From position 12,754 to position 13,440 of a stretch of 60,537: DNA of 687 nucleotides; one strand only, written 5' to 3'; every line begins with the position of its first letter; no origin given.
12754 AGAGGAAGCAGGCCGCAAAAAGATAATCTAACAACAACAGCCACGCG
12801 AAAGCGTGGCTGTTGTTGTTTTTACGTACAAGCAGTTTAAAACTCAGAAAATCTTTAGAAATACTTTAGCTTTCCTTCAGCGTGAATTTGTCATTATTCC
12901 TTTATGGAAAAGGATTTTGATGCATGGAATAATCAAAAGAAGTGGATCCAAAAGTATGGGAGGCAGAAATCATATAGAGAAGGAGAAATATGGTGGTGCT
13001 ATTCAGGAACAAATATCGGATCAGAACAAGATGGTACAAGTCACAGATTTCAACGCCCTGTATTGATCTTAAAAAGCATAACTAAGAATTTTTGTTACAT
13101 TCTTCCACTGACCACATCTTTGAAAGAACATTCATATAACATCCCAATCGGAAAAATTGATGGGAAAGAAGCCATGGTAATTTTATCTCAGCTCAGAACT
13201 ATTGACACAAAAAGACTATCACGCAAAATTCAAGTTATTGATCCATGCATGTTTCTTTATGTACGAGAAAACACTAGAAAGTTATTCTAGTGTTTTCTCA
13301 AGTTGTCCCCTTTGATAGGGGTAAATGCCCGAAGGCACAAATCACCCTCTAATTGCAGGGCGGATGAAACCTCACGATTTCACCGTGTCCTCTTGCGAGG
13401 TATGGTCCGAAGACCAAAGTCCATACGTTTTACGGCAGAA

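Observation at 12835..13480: Orphan MazF/PemK-like toxin gene fused at its 3' end to a roughly 180-nt structured RNA, a candidate RNA partner for the toxin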

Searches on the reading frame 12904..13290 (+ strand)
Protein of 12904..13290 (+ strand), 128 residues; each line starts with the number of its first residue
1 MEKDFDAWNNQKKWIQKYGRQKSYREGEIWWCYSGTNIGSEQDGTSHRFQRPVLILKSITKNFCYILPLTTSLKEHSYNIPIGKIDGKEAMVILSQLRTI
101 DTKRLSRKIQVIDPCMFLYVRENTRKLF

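Call 8: search_protein_families(library=pfam, proteins=[window:12904-13290:+], max_evalue=0.1)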
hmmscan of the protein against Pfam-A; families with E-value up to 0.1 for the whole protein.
window:12904-13290:+ (128 aa): 1 family
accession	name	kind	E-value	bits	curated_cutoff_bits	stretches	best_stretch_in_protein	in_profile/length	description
PF02452.23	PemK_toxin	-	1.6e-11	44.8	23.1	1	26-122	2-103/109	PemK-like, MazF-like toxin of type II toxin-antitoxin system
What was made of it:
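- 12904..13290 (+): MazF/PemK-family endoribonuclease gene (128 aa), copy A, intact. Pfam PF02452, E 1.6e-11 (call 8).
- Checked: ORF 12904-13290 hits Pfam PemK_toxin (E 1.6e-11, above cut-off; call 8).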

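Call 9: find_homologous_proteins(query=window:12904-13287:+)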
Query window:12904-13287:+ (128 aa): 633 proteins with E <= 0.001 among 640 candidates; the best 120 are listed.
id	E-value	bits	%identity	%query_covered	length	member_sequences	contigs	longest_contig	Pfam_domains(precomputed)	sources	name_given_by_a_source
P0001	3.9e-82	290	99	100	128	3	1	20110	PF02452.24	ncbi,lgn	-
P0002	5.2e-44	167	59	99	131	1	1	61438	PF02452.24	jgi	jgi:mRNA interferase MazF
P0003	1.0e-42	163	63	100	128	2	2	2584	PF02452.24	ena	-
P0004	3.3e-42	161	60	99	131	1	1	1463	PF02452.24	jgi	jgi:mRNA-degrading endonuclease toxin of MazEF toxin-antitoxin module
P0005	2.5e-39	152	53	99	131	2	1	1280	PF02452.24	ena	-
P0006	3.2e-38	148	50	100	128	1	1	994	PF02452.24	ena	-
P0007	4.1e-38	148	53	100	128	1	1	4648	PF02452.24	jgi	jgi:mRNA-degrading endonuclease toxin of MazEF toxin-antitoxin module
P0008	4.5e-38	148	52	100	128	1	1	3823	PF02452.24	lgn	-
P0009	8.8e-38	147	53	100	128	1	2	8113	PF02452.24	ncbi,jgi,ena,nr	ncbi:MAG TPA: type II toxin-antitoxin system PemK/MazF family toxin [Candidatus Paceibacterota bacte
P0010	1.1e-37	147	54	100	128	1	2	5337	PF02452.24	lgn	-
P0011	2.1e-37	146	52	100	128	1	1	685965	PF02452.24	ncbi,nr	ncbi:MAG: PemK-like protein [Parcubacteria bacterium C7867-004]|nr:MAG: PemK-like protein [Parcubact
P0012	3.5e-37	145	52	100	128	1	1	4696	PF02452.24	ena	-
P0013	3.6e-37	145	52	100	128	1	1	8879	PF02452.24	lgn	-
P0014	4.7e-37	145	51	100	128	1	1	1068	PF02452.24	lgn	-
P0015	5.0e-37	144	48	100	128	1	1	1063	PF02452.24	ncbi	-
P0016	5.3e-37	144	52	100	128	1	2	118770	PF02452.24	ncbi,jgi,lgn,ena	ncbi:MAG: type II toxin-antitoxin system PemK/MazF family toxin [Candidatus Paceibacterota bacterium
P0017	5.3e-37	144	52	98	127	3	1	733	PF02452.24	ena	-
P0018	6.3e-37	144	52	98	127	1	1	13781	PF02452.24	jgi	jgi:mRNA interferase MazF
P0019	6.8e-37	144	50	100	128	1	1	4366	PF02452.24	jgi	jgi:mRNA-degrading endonuclease toxin of MazEF toxin-antitoxin module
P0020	6.9e-37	144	53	100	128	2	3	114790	PF02452.24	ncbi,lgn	-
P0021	8.6e-37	144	54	98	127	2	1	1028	PF02452.24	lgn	-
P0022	9.4e-37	144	51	100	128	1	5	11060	PF02452.24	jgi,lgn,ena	-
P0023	9.5e-37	144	52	100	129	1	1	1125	PF02452.24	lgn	-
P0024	9.8e-37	143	49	100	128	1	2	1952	PF02452.24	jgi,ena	-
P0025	1.1e-36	143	54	98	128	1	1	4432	PF02452.24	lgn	-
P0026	1.4e-36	143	50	100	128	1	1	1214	PF02452.24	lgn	-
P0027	2.0e-36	142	52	98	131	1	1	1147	PF02452.24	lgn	-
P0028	2.3e-36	142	52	98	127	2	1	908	PF02452.24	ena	-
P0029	3.9e-36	142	52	100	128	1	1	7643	PF02452.24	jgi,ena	-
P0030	4.4e-36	141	52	100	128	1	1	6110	PF02452.24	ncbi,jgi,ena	-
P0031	4.7e-36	141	51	100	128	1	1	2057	PF02452.24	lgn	-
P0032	4.8e-36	141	52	98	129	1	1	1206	PF02452.24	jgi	jgi:mRNA interferase MazF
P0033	5.0e-36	141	50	100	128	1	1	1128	PF02452.24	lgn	-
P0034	5.1e-36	141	48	100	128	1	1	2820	PF02452.24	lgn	-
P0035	5.2e-36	141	50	100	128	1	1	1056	PF02452.24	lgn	-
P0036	5.4e-36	141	50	100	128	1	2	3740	PF02452.24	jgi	jgi:mRNA-degrading endonuclease toxin of MazEF toxin-antitoxin module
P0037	6.5e-36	141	56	95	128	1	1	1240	PF02452.24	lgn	-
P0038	6.6e-36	141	50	100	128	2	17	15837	PF02452.24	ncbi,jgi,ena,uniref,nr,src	ncbi:hypothetical protein A2755_00025 [Candidatus Wolfebacteria bacterium RIFCSPHIGHO2_01_FULL_48_22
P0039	6.9e-36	141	52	100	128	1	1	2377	PF02452.24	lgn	-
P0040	7.1e-36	141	51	100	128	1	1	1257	PF02452.24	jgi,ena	-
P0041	8.5e-36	140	54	100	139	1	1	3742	PF02452.24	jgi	jgi:mRNA interferase MazF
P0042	1.0e-35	140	49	100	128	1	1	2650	PF02452.24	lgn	-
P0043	1.3e-35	140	49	100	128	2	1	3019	PF02452.24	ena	-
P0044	1.3e-35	140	54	99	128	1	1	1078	PF02452.24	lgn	-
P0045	1.7e-35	139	50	100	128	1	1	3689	PF02452.24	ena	-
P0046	1.7e-35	139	49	100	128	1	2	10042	PF02452.24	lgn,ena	-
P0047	2.1e-35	139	54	98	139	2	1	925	PF02452.24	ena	-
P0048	2.2e-35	139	54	99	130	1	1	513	PF02452.24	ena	-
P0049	2.3e-35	139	52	98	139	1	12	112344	PF02452.24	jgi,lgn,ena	-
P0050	2.6e-35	139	51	100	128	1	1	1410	PF02452.24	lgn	-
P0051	2.6e-35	139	52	98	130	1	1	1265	PF02452.24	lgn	-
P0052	2.9e-35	139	51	99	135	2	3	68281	PF02452.24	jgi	-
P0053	3.0e-35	139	53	91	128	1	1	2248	PF02452.24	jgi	jgi:mRNA-degrading endonuclease toxin of MazEF toxin-antitoxin module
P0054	3.4e-35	138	48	100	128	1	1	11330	PF02452.24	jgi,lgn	jgi:mRNA interferase MazF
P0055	4.4e-35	138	49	100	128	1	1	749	PF02452.24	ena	-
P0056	5.3e-35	138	51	100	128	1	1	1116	PF02452.24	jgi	-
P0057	7.3e-35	137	48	100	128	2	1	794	PF02452.24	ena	-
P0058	8.5e-35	137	52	100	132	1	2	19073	PF02452.24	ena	-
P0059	8.9e-35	137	50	98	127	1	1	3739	PF02452.24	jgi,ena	-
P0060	9.1e-35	137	48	100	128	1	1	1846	PF02452.24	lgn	-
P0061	1.0e-34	137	51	98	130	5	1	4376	PF02452.24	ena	-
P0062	1.0e-34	137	48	100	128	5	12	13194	PF02452.24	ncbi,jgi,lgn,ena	-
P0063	1.2e-34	137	56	98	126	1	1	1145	PF02452.24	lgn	-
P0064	1.4e-34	136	53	98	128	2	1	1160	PF02452.24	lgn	-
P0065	1.4e-34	136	48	100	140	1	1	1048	PF02452.24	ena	-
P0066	1.5e-34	136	52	100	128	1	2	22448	PF02452.24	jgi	jgi:mRNA interferase MazF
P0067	1.5e-34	136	50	100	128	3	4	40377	PF02452.24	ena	-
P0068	1.6e-34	136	53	98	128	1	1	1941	PF02452.24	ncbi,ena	-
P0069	1.7e-34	136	50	100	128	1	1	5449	PF02452.24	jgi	jgi:mRNA interferase MazF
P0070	1.8e-34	136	48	98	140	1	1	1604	PF02452.24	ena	-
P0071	1.9e-34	136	51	98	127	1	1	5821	PF02452.24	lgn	-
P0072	2.0e-34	136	51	100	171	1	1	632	PF02452.24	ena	-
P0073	2.0e-34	136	50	100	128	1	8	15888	PF02452.24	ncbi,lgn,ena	ncbi:MAG TPA: type II toxin-antitoxin system PemK/MazF family toxin [Candidatus Paceibacterota bacte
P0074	2.1e-34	136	49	100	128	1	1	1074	PF02452.24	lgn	-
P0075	2.2e-34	136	49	100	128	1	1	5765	PF02452.24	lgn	-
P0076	2.2e-34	136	49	100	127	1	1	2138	PF02452.24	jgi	jgi:mRNA interferase MazF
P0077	2.3e-34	136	48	100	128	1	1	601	PF02452.24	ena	-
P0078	2.3e-34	136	50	98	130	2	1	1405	PF02452.24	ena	-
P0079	2.3e-34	136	48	100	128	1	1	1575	PF02452.24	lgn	-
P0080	2.7e-34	136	54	98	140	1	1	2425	PF02452.24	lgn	-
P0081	2.9e-34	135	50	100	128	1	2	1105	PF02452.24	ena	-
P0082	3.0e-34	135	50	100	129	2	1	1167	PF02452.24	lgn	-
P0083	3.0e-34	135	50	100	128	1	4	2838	PF02452.24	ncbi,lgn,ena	-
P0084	3.2e-34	135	54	99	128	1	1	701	PF02452.24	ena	-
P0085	3.8e-34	135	51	100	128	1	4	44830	PF02452.24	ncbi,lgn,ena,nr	ncbi:MAG: hypothetical protein G01um101448_350 [Parcubacteria group bacterium Gr01-1014_48]|nr:MAG: 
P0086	4.1e-34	135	50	99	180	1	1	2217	PF02452.24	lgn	-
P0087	4.5e-34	135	50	98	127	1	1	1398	PF02452.24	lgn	-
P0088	4.7e-34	135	52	100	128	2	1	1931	PF02452.24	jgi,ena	-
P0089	5.0e-34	135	51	100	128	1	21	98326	PF02452.24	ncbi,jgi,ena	-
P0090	5.5e-34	135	48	100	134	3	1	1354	PF02452.24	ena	-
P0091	5.6e-34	135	50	98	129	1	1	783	PF02452.24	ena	-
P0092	5.9e-34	134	48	100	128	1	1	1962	PF02452.24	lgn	-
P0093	6.0e-34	134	47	100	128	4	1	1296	PF02452.24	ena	-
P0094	7.3e-34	134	49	99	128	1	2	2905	PF02452.24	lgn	-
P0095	9.4e-34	134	49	100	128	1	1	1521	PF02452.24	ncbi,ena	-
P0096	1.0e-33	134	49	100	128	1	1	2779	PF02452.24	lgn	-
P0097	1.1e-33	134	53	98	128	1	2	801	PF02452.24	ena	-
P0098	1.2e-33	134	48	100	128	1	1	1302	PF02452.24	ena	-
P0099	1.2e-33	133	48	100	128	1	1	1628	PF02452.24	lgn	-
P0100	1.3e-33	133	49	100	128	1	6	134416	PF02452.24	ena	-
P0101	1.3e-33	133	50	100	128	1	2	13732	PF02452.24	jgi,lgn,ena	jgi:mRNA-degrading endonuclease toxin of MazEF toxin-antitoxin module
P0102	1.4e-33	133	51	100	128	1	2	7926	PF02452.24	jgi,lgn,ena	jgi:mRNA interferase MazF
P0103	1.4e-33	133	52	100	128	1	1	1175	PF02452.24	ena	-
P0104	1.5e-33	133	49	98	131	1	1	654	PF02452.24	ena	-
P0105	1.6e-33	133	48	100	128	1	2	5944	PF02452.24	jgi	-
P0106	1.7e-33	133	51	100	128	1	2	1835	PF02452.24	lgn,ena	-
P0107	1.9e-33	133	49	99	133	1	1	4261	PF02452.24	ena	-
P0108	1.9e-33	133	47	100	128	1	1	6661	PF02452.24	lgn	-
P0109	2.0e-33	133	48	100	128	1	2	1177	PF02452.24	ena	-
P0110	2.0e-33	133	49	100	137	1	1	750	PF02452.24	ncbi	-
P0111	2.1e-33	133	47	100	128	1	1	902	PF02452.24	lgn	-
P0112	2.1e-33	133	49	100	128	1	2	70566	PF02452.24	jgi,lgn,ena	jgi:mRNA-degrading endonuclease toxin of MazEF toxin-antitoxin module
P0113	2.1e-33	133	48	100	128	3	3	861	PF02452.24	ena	-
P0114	2.2e-33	133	49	100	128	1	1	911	PF02452.24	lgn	-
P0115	2.2e-33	133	48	100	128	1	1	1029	PF02452.24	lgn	-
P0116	2.2e-33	133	48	100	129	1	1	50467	PF02452.24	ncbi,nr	ncbi:MAG: type II toxin-antitoxin system PemK/MazF family toxin [bacterium]|nr:type II toxin-antitox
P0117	2.4e-33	133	48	100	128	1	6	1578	PF02452.24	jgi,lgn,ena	-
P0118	2.5e-33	132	50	98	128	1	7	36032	PF02452.24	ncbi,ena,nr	ncbi:MAG: 2,4-dihydroxyhept-2-ene-1,7-dioic acid aldolase [Parcubacteria group bacterium GW2011_GWA2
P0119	2.6e-33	132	51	100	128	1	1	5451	PF02452.24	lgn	-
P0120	3.1e-33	132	48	100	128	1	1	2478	PF02452.24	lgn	-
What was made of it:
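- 12904..13290 (+): 633 homologues, mostly 128 aa, from CPR metagenomes (call 9).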

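Call 11: find_related_loci(query=A2, collection=genome_contigs, flank=3000)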
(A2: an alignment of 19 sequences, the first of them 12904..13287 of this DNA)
Query A2 (128 aa) in genome_contigs; peptide patterns used: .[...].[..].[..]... (x = any residue, [..] = any of these).
354 stretches matched a pattern; 346 encode a relative of the query (tblastn E <= 1e-3); the best 80 are kept; 80 distinct loci.
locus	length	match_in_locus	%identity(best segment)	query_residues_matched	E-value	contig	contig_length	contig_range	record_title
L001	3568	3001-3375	54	1-125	2e-42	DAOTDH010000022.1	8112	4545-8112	MAG TPA_asm: Candidatus Paceibacterota bacterium isolate AMR_MDS_3160 NODE_6258_length_8112_cov_3.139134, whole genome s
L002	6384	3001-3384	52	1-128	5e-42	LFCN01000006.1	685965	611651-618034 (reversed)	MAG: Parcubacteria bacterium C7867-004 C7867_00001, whole genome shotgun sequence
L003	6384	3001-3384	52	1-128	4e-42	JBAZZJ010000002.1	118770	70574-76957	MAG: Candidatus Paceibacterota bacterium isolate SO_2017_GW3_13 scaffold_179_c1_OW296A_2017, whole genome shotgun sequen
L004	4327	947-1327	52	1-128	6e-42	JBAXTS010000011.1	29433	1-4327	MAG: bacterium isolate ELA641 MAG641_11, whole genome shotgun sequence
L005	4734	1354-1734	52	1-128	2e-41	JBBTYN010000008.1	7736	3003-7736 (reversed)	MAG: Patescibacteria group bacterium isolate H41-bin112_1 H41_bin112_1_000000000008, whole genome shotgun sequence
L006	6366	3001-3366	52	1-122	6e-41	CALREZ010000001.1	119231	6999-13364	MAG: Candidatus Nomurabacteria bacterium isolate Ike-200m-9 genome assembly, contig: Ike-200-c45, whole genome shotgun s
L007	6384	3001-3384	50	1-128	8e-41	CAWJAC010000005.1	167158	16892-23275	MAG: Candidatus Zambryskibacteria bacterium isolate MFD03726.bin.2.15 genome assembly, contig: contig_71664, whole genom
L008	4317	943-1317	47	1-125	2e-40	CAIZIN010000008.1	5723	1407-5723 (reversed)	uncultured bacterium isolate Loc090907-8-6m_bin-301 genome assembly, contig: bin-301:008/109, whole genome shotgun seque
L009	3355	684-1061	52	3-128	1e-40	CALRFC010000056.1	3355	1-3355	MAG: Candidatus Nomurabacteria bacterium isolate Ike-100m-33 genome assembly, contig: Ike-100-c10651, whole genome shotg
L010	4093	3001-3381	49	1-127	3e-40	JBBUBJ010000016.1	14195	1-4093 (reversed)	MAG: Patescibacteria group bacterium isolate H52-bin031_1 H52_bin031_1_000000000016, whole genome shotgun sequence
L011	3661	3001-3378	51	3-128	4e-40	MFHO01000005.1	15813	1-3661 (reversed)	MAG: Candidatus Giovannonibacteria bacterium RIFCSPHIGHO2_02_FULL_45_13 rifcsphigho2_02_scaffold_13576, whole genome sho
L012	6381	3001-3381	46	1-127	1e-39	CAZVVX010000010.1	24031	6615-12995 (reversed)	MAG TPA_asm: uncultured Candidatus Saccharibacteria bacterium isolate SRP133034_co1_24 genome assembly, contig: NODE_199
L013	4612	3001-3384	48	1-128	8e-40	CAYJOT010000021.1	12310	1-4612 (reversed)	MAG TPA_asm: uncultured Candidatus Saccharibacteria bacterium isolate ERP125453_co1_108 genome assembly, contig: NODE_57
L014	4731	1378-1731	51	3-121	1e-39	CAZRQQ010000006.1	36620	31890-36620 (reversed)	MAG TPA_asm: uncultured Candidatus Saccharibacteria bacterium isolate SRP133034_co1_23 genome assembly, contig: NODE_104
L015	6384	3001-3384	51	1-128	3e-39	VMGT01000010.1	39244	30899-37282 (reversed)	MAG: Parcubacteria group bacterium Greene1014_15 Greene101415_scaffold_1254, whole genome shotgun sequence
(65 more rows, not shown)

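Call 13: find_encoding_contigs(protein=P0002, flank=4000, max_places=4)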
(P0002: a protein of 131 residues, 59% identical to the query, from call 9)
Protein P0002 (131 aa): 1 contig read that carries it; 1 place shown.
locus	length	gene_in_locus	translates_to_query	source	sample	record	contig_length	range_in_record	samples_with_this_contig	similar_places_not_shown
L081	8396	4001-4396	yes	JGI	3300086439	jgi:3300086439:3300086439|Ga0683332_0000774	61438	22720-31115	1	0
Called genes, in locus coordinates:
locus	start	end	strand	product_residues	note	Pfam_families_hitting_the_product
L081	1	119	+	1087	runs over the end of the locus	PF04563:RNA_pol_Rpb2_1 (weak), PF04561:RNA_pol_Rpb2_2, PF04565:RNA_pol_Rpb2_3, PF10385:RNA_pol_Rpb2_45, PF00562:RNA_pol_Rpb2_6, PF04560:RNA_pol_Rpb2_7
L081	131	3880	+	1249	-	PF04997:RNA_pol_Rpb1_1, PF00623:RNA_pol_Rpb1_2, PF04983:RNA_pol_Rpb1_3, PF05000:RNA_pol_Rpb1_4, PF04998:RNA_pol_Rpb1_5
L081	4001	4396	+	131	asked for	PF02452:PemK_toxin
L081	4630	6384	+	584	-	PF01807:Zn_ribbon_DnaG, PF08275:DNAG_N, PF01751:Toprim, PF13155:Toprim_2, PF13362:Toprim_3, PF13662:Toprim_4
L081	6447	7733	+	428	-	PF03979:Sigma70_r1_1, PF00140:Sigma70_r1_2, PF04542:Sigma70_r2, PF04539:Sigma70_r3, PF04545:Sigma70_r4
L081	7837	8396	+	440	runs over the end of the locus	PF01555:N6_N4_Mtase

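Call 14: find_encoding_contigs(protein=P0003, flank=4000, max_places=4)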
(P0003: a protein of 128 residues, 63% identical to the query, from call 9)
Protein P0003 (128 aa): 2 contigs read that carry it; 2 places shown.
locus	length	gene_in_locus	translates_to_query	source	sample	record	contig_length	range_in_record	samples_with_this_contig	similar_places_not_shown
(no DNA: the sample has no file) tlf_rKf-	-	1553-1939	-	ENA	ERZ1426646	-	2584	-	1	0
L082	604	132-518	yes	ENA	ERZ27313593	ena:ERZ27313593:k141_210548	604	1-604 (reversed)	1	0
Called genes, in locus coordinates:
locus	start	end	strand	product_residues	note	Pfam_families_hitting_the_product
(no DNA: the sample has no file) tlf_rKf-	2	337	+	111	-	?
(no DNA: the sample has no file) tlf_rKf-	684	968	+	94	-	PF12651:RHH_3 (weak)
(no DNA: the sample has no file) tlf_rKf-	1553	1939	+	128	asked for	PF02452:PemK_toxin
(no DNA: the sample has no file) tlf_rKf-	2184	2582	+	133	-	?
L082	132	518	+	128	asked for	PF02452:PemK_toxin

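Call 15: find_encoding_contigs(protein=P0001, flank=6000, max_places=4)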
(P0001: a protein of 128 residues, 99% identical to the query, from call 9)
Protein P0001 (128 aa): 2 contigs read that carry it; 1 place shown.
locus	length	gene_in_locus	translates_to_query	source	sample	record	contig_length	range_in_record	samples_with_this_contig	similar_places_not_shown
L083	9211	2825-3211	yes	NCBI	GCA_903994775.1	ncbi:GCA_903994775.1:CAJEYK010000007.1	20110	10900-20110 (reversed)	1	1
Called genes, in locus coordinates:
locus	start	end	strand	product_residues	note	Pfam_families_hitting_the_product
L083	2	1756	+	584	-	?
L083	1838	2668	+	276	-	-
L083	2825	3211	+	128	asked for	PF02452:PemK_toxin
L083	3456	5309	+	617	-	PF01807:Zn_ribbon_DnaG, PF08275:DNAG_N, PF01751:Toprim, PF13155:Toprim_2, PF13362:Toprim_3, PF13662:Toprim_4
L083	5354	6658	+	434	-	PF03979:Sigma70_r1_1, PF00140:Sigma70_r1_2, PF04542:Sigma70_r2, PF04539:Sigma70_r3, PF04545:Sigma70_r4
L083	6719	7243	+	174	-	PF01936:NYN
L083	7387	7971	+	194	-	PF01420:Methylase_S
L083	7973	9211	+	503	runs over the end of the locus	PF12161:HsdM_N, PF02384:N6_Mtase, PF01170:UPF0020 (faint), PF07669:Eco57I (weak)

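Call 21: find_encoding_contigs(protein=P0004, flank=2000, max_places=3)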
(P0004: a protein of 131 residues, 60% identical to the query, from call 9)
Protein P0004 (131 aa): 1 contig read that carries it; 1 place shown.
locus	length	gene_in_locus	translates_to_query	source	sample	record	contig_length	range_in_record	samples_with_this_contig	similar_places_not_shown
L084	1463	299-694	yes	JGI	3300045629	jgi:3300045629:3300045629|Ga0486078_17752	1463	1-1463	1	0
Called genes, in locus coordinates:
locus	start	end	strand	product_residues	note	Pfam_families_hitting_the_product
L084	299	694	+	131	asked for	PF02452:PemK_toxin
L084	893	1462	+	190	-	?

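Call 22: find_encoding_contigs(protein=P0005, flank=2000, max_places=3)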
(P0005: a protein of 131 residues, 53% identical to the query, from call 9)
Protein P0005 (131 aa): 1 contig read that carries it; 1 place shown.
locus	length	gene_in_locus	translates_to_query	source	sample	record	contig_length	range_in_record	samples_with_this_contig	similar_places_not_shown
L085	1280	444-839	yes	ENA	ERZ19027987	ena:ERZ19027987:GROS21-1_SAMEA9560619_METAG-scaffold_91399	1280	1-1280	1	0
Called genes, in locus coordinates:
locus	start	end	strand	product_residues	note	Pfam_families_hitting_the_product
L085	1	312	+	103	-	?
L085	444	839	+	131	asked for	PF02452:PemK_toxin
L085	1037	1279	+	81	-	?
